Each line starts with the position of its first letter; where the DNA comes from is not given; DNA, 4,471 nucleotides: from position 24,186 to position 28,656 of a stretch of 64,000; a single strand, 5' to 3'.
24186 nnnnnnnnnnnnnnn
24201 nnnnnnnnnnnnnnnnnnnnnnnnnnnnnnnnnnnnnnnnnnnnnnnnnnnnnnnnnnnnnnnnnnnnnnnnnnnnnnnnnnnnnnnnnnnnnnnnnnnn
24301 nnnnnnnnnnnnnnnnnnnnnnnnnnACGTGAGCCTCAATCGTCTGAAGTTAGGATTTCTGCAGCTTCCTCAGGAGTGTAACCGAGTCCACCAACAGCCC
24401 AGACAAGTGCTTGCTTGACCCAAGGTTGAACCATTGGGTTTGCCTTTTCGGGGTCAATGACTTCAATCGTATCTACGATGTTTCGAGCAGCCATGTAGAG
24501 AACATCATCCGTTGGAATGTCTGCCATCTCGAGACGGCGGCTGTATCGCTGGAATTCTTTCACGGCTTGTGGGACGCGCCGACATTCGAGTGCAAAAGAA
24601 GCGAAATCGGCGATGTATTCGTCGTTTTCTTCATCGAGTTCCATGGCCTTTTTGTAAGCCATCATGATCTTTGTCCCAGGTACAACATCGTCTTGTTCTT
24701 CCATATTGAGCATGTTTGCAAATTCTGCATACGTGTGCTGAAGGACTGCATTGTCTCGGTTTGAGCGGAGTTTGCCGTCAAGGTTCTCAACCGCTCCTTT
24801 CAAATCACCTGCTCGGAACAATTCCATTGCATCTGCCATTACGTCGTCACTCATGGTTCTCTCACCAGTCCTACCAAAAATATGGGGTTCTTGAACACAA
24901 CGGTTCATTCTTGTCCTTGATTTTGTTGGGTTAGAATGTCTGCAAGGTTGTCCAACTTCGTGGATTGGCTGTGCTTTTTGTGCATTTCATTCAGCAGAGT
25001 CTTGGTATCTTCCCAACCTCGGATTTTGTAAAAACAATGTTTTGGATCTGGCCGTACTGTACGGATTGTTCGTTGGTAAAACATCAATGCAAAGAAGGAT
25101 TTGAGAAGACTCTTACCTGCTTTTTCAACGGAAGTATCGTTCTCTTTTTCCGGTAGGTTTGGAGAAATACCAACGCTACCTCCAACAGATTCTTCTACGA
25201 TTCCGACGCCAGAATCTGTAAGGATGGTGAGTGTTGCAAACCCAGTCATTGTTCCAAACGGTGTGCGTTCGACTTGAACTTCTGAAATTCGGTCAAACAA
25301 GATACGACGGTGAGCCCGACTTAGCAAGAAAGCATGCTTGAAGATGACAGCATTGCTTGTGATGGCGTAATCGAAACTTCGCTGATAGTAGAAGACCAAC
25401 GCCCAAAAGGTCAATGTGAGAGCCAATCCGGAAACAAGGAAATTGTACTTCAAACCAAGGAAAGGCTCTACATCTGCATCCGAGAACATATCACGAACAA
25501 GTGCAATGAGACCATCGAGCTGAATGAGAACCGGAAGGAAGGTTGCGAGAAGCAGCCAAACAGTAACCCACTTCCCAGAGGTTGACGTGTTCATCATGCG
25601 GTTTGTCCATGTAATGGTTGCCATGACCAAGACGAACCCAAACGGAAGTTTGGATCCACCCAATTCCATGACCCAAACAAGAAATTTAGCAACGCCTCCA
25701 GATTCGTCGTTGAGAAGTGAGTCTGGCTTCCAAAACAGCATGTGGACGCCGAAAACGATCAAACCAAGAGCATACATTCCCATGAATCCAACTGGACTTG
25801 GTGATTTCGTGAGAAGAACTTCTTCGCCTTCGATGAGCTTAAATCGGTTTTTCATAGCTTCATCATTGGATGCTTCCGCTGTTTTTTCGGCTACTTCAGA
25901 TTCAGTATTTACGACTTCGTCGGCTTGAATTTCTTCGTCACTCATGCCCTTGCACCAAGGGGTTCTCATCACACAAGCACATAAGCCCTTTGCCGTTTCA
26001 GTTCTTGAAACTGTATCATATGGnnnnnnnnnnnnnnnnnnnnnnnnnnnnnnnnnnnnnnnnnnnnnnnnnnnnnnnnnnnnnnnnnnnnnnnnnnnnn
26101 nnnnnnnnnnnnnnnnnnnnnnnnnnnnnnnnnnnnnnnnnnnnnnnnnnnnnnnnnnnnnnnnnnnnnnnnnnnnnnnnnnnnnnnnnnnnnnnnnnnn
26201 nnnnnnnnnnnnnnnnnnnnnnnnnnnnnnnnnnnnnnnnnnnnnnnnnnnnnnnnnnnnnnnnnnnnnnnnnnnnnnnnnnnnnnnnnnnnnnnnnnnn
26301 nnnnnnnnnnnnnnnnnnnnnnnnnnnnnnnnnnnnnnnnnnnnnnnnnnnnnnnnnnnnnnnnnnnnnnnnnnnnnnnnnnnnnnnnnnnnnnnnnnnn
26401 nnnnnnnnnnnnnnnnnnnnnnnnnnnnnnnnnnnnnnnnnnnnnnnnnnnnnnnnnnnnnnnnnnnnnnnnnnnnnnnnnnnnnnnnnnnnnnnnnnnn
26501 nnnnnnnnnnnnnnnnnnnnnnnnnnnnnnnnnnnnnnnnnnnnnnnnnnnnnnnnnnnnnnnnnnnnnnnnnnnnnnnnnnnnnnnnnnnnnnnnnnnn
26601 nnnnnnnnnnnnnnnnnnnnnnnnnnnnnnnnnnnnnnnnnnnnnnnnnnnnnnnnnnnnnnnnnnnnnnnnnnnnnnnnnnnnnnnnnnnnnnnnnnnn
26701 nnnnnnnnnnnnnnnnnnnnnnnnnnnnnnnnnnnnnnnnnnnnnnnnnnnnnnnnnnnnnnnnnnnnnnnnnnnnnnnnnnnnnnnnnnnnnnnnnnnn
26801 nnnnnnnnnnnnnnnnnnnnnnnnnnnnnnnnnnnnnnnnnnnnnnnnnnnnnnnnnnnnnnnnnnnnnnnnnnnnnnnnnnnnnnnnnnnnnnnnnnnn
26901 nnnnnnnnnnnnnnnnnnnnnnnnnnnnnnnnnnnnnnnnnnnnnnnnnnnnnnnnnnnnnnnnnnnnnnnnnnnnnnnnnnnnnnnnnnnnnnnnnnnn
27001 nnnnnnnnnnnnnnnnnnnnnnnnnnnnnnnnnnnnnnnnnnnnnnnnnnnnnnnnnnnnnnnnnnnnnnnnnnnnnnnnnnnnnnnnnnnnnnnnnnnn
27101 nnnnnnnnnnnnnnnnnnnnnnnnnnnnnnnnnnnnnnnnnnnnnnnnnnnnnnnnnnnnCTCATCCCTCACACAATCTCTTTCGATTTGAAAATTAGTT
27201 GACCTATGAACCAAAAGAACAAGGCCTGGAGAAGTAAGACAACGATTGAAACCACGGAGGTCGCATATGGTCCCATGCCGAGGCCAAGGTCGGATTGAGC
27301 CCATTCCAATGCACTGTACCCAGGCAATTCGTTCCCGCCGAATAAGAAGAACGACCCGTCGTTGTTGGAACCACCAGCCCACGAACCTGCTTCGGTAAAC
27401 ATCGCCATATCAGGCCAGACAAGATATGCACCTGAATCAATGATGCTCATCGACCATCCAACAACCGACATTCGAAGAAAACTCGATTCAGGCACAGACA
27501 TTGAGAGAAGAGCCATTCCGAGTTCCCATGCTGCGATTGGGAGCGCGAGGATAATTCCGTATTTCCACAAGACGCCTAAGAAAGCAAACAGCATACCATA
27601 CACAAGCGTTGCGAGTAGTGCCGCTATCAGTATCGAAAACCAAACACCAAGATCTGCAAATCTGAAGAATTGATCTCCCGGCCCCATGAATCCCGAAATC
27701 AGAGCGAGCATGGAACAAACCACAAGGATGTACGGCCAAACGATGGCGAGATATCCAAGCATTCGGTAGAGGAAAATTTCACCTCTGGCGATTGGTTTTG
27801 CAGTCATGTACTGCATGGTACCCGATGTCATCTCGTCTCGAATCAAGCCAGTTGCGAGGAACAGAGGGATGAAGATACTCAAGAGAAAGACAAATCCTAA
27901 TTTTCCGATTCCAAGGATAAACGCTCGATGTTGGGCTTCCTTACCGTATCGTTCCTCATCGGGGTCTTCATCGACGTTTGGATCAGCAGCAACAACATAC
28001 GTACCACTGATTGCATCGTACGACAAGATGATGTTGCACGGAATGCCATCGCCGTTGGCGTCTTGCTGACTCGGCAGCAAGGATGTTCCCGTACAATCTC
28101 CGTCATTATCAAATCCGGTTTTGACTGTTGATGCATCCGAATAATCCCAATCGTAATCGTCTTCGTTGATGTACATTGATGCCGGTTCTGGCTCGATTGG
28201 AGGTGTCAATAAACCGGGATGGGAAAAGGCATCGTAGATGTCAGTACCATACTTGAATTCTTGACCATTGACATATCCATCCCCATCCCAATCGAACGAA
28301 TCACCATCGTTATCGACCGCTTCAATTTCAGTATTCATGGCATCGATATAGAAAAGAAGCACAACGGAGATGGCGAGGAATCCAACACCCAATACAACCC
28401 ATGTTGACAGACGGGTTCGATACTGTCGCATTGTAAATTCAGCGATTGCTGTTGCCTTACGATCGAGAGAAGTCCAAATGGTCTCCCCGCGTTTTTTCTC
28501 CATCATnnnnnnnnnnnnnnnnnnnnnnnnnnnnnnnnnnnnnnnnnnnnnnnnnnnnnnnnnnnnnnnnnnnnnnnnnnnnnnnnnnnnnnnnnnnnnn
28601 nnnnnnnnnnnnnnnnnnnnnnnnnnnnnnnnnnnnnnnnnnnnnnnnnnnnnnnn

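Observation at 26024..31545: Five-gene translationally coupled unit: two distinct ABC-2 ATPase/permease pairs plus a Trp-rich soluble protein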

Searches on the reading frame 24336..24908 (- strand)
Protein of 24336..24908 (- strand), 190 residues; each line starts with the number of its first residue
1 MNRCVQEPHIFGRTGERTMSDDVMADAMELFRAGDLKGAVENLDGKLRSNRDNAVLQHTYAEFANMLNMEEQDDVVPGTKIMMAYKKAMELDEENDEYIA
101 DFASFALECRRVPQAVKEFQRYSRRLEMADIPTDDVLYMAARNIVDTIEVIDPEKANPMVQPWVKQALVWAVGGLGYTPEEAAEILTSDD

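Call 4: search_protein_families(library=pfam, proteins=[window:24336-24908:-], max_evalue=0.01)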
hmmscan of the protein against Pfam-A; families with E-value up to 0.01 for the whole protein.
window:24336-24908:- (190 aa): 1 family
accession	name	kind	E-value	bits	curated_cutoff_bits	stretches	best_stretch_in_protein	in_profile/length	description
PF14559.12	TPR_19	-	0.00027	21.6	25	0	84-124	13-53/68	Tetratricopeptide repeat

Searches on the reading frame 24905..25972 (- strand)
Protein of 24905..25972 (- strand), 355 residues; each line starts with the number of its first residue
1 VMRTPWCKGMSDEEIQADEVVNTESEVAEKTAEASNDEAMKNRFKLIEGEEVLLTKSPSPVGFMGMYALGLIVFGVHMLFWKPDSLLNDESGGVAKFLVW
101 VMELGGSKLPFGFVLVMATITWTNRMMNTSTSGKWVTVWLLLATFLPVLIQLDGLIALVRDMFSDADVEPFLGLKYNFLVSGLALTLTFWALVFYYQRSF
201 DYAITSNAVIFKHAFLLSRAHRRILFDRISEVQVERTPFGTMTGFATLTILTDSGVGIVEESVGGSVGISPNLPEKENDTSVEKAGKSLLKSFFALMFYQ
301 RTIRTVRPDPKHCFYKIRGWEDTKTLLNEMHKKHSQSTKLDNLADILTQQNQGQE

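Call 4: search_protein_families(library=pfam, proteins=[window:24905-25972:-], max_evalue=0.01)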
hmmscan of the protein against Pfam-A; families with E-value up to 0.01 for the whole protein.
window:24905-25972:- (355 aa): 1 family
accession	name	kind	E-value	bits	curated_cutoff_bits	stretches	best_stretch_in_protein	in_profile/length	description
PF03703.20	bPH_2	-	2.4e-07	31.4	22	1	198-256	2-59/78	Bacterial PH domain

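Call 6: search_protein_families(library=ncbifam, proteins=[window:24905-25972:-], max_evalue=0.1)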
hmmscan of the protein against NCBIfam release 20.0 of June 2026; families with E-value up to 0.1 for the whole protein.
window:24905-25972:- (355 aa): 0 families

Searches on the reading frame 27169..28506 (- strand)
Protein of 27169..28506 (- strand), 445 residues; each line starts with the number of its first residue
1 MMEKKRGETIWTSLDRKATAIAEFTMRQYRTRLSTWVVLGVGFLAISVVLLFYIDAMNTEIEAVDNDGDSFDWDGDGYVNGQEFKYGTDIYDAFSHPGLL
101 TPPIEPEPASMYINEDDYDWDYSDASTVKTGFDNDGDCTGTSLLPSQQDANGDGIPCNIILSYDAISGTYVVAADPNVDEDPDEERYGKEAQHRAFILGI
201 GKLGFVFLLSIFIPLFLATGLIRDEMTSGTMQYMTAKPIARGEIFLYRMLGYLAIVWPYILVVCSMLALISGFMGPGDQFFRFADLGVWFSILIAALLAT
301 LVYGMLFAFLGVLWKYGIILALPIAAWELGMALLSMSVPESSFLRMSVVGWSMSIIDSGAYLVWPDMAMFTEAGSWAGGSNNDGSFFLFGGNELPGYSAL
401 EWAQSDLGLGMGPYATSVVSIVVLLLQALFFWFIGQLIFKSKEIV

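Call 4: search_protein_families(library=pfam, proteins=[window:27169-28506:-], max_evalue=0.01)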
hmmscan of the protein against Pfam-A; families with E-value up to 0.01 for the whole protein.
window:27169-28506:- (445 aa): 1 family
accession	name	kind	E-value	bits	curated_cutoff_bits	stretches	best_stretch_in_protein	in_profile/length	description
PF12679.13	ABC2_membrane_2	-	1.6e-10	41.1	27.2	1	22-315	6-179/283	ABC-2 family transporter protein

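Call 6: search_protein_families(library=ncbifam, proteins=[window:27169-28506:-], max_evalue=0.1)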
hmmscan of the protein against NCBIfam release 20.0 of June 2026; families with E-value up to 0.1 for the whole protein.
window:27169-28506:- (445 aa): 1 family
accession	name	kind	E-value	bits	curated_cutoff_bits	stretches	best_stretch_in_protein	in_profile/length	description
NF042425.1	Amuc_1099_fam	equivalog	0.0024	17.5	50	1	60-100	117-157/321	Amuc_1099 family pilus-like system protein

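Call 41: search_solved_structures(query=window:27169-28506:-, max_evalue=10)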
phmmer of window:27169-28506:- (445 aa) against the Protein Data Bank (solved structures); distinct sequences matched with E-value up to 10: 1.
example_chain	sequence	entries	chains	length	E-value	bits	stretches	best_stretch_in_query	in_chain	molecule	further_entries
6psd_E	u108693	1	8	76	0.73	11.6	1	34-88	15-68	EF-hand calcium-binding domain-containing protein 4B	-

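Call 79: find_homologous_proteins(query=window:27169-28506:-, max_evalue=0.001)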
Query window:27169-28506:- (445 aa): 571 proteins with E <= 0.001 among 8000 candidates; the best 120 are listed.
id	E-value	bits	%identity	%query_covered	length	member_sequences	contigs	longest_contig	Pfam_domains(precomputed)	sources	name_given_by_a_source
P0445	1.6e-279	945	93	100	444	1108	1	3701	PF12679.14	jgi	jgi:ABC-type transport system involved in multi-copper enzyme maturation permease subunit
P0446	8.6e-268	906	89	100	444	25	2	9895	PF12679.14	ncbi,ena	-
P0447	1.8e-259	879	86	100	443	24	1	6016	PF12679.14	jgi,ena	-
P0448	1.4e-257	873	85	100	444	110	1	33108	PF12679.14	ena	-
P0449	1.9e-246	836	81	100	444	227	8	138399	PF12679.14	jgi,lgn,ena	jgi:ABC-type transport system involved in multi-copper enzyme maturation permease subunit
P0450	5.2e-218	742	99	75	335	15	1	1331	PF12679.14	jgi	-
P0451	1.1e-203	695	86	80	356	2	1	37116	PF12679.14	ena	-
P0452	3.7e-201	687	92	75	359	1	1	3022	PF12679.14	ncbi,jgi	-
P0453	1.6e-181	622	99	62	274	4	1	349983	PF12679.14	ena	-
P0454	9.4e-177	606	86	69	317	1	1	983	PF12679.14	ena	-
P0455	3.5e-172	591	58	99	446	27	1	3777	PF12679.14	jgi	-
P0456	3.8e-172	591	58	99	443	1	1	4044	PF12679.14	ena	-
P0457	2.0e-171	589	57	99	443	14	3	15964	PF12679.14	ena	-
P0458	7.8e-171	587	60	99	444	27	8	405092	PF12679.14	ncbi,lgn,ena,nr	ncbi:ABC transporter permease [Candidatus Poseidoniaceae archaeon]|nr:ABC transporter permease subun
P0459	2.7e-170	585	58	99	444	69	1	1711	PF12679.14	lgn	-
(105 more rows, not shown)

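Call 89: predict_structure(alignment_id=A5)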
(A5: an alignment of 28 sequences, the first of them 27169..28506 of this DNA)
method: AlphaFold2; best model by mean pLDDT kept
length: 445 residues; sequences in the alignment: 28
mean_pLDDT: 74.7   pTM: 0.73
mean pLDDT of the five models: 74.7, 72.9, 72.7, 69.4, 67.4
residues with pLDDT >= 90: 47; 70-90: 253; 50-70: 114; < 50: 31
segments of 3 or more residues with pLDDT < 50: 1-7, 117-125, 380-390, 443-445
pLDDT, mean of each block of 10 residues (from residue 1): 47 65 78 84 88 86 70 85 78 85 81 57 52 56 62 70 70 65 76 90 85 76 60 59 77 89 92 79 88 93 86 70 81 65 72 89 82 69 37 75 75 88 92 78 45
secondary structure, 60 per line:
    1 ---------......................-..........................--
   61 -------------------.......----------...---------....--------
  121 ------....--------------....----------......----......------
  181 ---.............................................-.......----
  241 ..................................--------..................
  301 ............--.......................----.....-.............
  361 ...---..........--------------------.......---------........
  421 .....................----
elements in order: H10-31 H33-58 H80-86 H109-112 E127-130 H145-148 E159-164 E169-174 H184-228 H230-236 H241-274 H283-312 H315-337 H342-346 H348-363 H367-376 H397-403 H413-441

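Call 91: fold_search(model_id=the predicted structure, library=pdb)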
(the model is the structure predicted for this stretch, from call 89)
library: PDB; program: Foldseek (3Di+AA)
matches with E <= 10: 322; with E <= 0.001: 0
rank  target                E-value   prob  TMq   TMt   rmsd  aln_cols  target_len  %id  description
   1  7o0y_D                1.0e-02  1.00  0.39  0.61   6.5       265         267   19  ABC transporter NosDFY, nucleotide-free in GDN (released 2022-04-13)
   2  5njg_A                1.7e-02  1.00  0.36  0.53   6.5       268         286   13  Structure of an ABC transporter: part of the structure that could be built de novo (released 2017-06-07)
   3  7r89_A                1.7e-02  1.00  0.31  0.24   8.6       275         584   12  The structure of human ABCG5/ABCG8 purified from yeast (released 2021-09-08)
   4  7znq_Y                1.9e-02  1.00  0.31  0.48   9.1       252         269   20  ABC transporter complex NosDFYL in GDN (released 2022-08-03)
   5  5nj3_A                2.4e-02  1.00  0.36  0.30   6.6       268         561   13  Structure of an ABC transporter: complete structure (released 2017-06-07)
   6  8p7w_A                3.2e-02  1.00  0.34  0.27   7.5       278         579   13  Structure of 5D3-Fab and nanobody(Nb8)-bound ABCG2 (released 2023-08-30)
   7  7oji_A                3.4e-02  1.00  0.34  0.27   6.6       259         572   14  ABCG2 topotecan turnover-2 state (released 2021-07-21)
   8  6vxf_A                3.8e-02  1.00  0.33  0.27   6.5       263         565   15  Structure of apo-closed ABCG2 (released 2020-05-13)
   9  7nez_A                4.2e-02  1.00  0.36  0.29   6.3       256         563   14  Structure of topotecan-bound ABCG2 (released 2021-04-21)
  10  7o0z_E                4.2e-02  1.00  0.32  0.50   5.9       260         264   17  ABC transporter NosFY, nucleotide-free in GDN (released 2022-11-02)
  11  8qcm_A                4.2e-02  1.00  0.34  0.28   7.6       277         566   14  ABCG2 in complex with MZ82 and 5D3 Fab (released 2024-11-06)
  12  6ffc_A                4.2e-02  1.00  0.32  0.26  10.8       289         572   14  Structure of an inhibitor-bound ABC transporter (released 2018-04-11)
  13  8i3c_A                4.4e-02  1.00  0.35  0.29   9.0       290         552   13  Cryo-EM structure of abscisic acid transporter AtABCG25 with CHS (released 2023-09-13)
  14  7ojh_A                4.5e-02  1.00  0.37  0.30   6.4       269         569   13  ABCG2 topotecan turnover-1 state (released 2021-07-21)
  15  7qba_E                4.5e-02  1.00  0.30  0.47   9.6       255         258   18  CryoEM structure of the ABC transporter NosDFY complexed with nitrous oxide reductase NosZ (released 2022-08-03)
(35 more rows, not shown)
